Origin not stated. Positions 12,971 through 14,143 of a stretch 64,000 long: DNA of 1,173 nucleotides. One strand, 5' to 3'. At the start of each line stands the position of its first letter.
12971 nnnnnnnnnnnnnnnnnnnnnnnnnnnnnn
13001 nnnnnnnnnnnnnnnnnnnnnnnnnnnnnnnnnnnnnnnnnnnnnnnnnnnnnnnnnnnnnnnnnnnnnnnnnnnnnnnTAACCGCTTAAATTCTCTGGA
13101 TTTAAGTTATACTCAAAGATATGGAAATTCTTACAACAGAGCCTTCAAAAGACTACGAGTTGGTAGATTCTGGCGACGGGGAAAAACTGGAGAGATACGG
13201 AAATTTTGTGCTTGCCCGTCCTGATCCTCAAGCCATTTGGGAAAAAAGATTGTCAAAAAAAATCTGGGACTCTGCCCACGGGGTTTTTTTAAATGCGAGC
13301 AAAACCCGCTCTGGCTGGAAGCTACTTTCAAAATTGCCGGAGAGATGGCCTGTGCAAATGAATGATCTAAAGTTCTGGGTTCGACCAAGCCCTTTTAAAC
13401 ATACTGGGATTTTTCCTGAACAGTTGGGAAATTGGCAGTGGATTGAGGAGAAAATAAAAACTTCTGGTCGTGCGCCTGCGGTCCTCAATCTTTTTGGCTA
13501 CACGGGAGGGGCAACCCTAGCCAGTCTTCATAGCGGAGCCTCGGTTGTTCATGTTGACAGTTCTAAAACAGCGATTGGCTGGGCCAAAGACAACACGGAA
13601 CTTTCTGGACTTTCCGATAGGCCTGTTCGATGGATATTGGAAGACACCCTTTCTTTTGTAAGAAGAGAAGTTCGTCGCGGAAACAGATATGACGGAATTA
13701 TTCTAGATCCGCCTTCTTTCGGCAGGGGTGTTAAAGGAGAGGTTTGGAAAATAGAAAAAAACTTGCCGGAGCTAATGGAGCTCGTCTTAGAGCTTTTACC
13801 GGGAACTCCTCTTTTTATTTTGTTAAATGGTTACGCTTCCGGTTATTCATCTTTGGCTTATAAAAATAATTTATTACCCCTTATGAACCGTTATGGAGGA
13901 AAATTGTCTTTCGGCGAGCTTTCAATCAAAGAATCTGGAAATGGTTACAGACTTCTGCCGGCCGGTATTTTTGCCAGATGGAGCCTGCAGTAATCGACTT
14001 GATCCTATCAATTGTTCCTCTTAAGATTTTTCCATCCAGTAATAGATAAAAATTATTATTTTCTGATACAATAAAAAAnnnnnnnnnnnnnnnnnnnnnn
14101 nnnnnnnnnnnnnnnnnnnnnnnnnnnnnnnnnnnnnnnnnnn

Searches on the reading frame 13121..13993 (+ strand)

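Call 9: search_protein_families(library=ncbifam, proteins=[window:13121-13993:+])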
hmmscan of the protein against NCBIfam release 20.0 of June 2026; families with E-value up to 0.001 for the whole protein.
window:13121-13993:+ (290 aa): 7 families
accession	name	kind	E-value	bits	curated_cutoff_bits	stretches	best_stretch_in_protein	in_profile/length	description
NF008748.0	PRK11783.1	equivalog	4.4e-20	71.5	466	1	72-226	500-649/704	bifunctional 23S rRNA (guanine(2069)-N(7))-methyltransferase RlmK/23S rRNA (guanine(2445)-N(2))-methyltransferase RlmL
NF053718.1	23SC1962Mtase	equivalog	9.8e-16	57.5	575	1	68-203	166-294/383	23S rRNA (cytosine(1962)-C(5))-methyltransferase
NF011707.0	PRK15128.1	equivalog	1.2e-11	44.1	712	1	119-201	222-305/396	23S rRNA (cytosine(1962)-C(5))-methyltransferase RlmI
NF046099.1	RSP_2647_MTase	equivalog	2.9e-10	39.5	600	1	74-201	178-301/391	RSP_2647 family RNA methyltransferase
NF033380.1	Rlm_2499C5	equivalog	3.6e-08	32.6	650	1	42-202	153-303/391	23S rRNA (cytosine(2499)-C(5))-methyltransferase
NF002910.0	PRK03522.2-3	equivalog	1.3e-05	24.4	558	1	76-204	195-323/383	23S rRNA (uracil(747)-C(5))-methyltransferase RlmC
TIGR03534.1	RF_mod_PrmC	equivalog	7e-05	22.4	199.1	1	131-198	104-165/253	peptide chain release factor N(5)-glutamine methyltransferase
